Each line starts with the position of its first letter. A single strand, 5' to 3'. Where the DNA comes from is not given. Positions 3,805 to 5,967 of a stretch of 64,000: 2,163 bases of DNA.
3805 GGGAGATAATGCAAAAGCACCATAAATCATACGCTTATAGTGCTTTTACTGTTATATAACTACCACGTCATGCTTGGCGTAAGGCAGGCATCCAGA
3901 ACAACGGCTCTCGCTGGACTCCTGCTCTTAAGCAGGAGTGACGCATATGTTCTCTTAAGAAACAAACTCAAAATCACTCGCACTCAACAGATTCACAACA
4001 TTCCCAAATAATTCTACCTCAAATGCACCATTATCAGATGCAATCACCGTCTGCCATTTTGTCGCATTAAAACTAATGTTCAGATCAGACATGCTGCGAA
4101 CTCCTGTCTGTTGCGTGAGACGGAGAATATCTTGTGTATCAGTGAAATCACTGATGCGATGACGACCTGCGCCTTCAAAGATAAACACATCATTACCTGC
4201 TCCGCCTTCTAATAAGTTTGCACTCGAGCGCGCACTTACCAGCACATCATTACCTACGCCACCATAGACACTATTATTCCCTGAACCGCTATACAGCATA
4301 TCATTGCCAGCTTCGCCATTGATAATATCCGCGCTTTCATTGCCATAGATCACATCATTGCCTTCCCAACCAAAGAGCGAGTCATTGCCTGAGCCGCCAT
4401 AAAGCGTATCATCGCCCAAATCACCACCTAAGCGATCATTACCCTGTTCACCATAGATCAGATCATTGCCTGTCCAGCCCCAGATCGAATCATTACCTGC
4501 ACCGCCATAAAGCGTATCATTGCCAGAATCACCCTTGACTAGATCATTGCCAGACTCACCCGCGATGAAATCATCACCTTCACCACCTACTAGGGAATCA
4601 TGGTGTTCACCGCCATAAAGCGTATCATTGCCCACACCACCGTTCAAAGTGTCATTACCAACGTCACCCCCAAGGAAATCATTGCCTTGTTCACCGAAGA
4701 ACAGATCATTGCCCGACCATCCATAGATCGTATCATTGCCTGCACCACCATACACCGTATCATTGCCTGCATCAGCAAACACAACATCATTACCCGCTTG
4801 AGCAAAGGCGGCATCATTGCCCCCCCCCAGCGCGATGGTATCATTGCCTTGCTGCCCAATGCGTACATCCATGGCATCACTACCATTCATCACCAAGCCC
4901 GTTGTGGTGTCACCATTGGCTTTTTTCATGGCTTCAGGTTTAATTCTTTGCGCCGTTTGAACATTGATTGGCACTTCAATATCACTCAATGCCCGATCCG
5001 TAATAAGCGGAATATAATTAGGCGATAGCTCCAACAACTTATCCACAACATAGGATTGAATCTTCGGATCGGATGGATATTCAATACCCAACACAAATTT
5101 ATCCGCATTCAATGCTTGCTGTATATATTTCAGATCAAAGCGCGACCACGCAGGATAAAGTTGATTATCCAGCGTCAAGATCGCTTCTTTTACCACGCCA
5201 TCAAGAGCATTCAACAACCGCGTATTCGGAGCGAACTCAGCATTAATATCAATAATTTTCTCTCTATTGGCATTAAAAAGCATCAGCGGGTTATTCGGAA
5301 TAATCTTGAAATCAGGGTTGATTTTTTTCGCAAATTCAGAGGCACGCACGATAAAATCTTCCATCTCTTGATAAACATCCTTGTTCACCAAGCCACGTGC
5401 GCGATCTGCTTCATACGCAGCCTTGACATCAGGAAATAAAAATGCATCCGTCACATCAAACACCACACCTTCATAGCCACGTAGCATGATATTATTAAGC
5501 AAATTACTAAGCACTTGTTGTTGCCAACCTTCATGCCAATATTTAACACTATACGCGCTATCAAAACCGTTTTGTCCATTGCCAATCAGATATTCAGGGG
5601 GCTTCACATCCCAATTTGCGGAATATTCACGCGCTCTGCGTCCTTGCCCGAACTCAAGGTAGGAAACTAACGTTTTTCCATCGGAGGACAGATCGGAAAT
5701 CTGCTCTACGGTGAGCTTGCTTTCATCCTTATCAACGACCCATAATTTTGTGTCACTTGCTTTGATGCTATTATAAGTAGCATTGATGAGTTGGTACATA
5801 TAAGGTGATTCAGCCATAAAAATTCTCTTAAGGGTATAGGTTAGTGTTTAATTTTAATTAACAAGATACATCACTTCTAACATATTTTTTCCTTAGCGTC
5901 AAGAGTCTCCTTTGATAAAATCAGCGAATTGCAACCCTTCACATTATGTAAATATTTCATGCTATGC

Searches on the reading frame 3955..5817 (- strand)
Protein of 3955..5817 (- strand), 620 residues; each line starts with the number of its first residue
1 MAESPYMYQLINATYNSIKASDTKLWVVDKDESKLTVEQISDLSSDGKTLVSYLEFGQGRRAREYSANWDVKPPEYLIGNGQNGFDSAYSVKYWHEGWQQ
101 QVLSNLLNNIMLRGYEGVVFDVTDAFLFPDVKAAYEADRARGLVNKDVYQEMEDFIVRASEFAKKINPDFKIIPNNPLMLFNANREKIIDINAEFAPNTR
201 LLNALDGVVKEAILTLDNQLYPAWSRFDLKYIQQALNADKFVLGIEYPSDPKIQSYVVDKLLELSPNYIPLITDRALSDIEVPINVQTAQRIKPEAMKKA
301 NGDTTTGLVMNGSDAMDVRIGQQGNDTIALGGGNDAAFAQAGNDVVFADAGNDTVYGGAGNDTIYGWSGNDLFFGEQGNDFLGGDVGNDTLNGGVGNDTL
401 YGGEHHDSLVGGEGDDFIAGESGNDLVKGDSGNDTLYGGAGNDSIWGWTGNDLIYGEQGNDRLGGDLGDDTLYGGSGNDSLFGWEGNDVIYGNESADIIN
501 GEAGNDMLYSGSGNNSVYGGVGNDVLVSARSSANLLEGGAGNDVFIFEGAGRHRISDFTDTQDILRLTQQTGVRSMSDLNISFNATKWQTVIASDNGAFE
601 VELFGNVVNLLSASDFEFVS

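Call 70: search_protein_families(library=pfam, proteins=[window:3955-5817:-], max_evalue=0.00001)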
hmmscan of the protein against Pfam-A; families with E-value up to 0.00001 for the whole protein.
window:3955-5817:- (620 aa): 2 families
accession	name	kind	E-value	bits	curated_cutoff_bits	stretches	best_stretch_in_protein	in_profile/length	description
PF00353.25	HemolysinCabind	-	5.2e-58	192.9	23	7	348-382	2-36/36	RTX calcium-binding nonapeptide repeat (4 copies)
PF03537.19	Glyco_hydro_114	-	7.3e-17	61.8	27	1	7-279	3-229/231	Glycoside-hydrolase family GH114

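Call 86: search_solved_structures(query=window:3955-5817:-, max_evalue=0.001)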
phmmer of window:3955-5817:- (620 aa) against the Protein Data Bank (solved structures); distinct sequences matched with E-value up to 0.001: 39.
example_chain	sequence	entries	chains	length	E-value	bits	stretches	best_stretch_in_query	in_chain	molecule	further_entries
7usl_C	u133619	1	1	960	2.2e-38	135.3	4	310-553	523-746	Bifunctional hemolysin-adenylate cyclase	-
7rah_E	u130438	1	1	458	1.1e-26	96.7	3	337-454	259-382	Bifunctional adenylate cyclase toxin/hemolysin CyaA,Bifunctional adenylate cyclase toxin/h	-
6sus_A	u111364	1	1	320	3e-16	62.2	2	338-434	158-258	Bifunctional hemolysin/adenylate cyclase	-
9p6c_A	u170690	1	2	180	1.6e-14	56.5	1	403-516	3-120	Hemolysin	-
9ep5_A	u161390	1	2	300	2.5e-12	49.2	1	16-180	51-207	Glycoside-hydrolase family GH114 TIM-barrel domain-containing protein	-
9euz_A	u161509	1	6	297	3.8e-12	48.7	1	6-264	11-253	Uncharacterized protein TM_1410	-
2aam_A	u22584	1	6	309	4.3e-12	48.5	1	6-264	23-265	Hypothetical protein TM1410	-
9eux_G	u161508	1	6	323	5e-12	48.3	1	6-264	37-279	Uncharacterized protein TM_1410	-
2z8z_A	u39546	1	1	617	8.3e-11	44.3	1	369-614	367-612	Lipase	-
2z8x_A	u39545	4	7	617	1e-10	44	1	368-614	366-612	Lipase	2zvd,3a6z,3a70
2zj6_A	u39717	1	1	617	1e-10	44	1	368-614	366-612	Lipase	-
2zj7_A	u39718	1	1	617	1e-10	44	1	368-614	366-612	Lipase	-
9p0c_A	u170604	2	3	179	2.1e-10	42.9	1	403-518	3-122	Hemolysin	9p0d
5cvw_A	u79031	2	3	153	3.9e-10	42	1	342-434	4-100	Bifunctional hemolysin/adenylate cyclase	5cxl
2qua_A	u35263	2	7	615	1.7e-09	39.9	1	402-486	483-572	Extracellular lipase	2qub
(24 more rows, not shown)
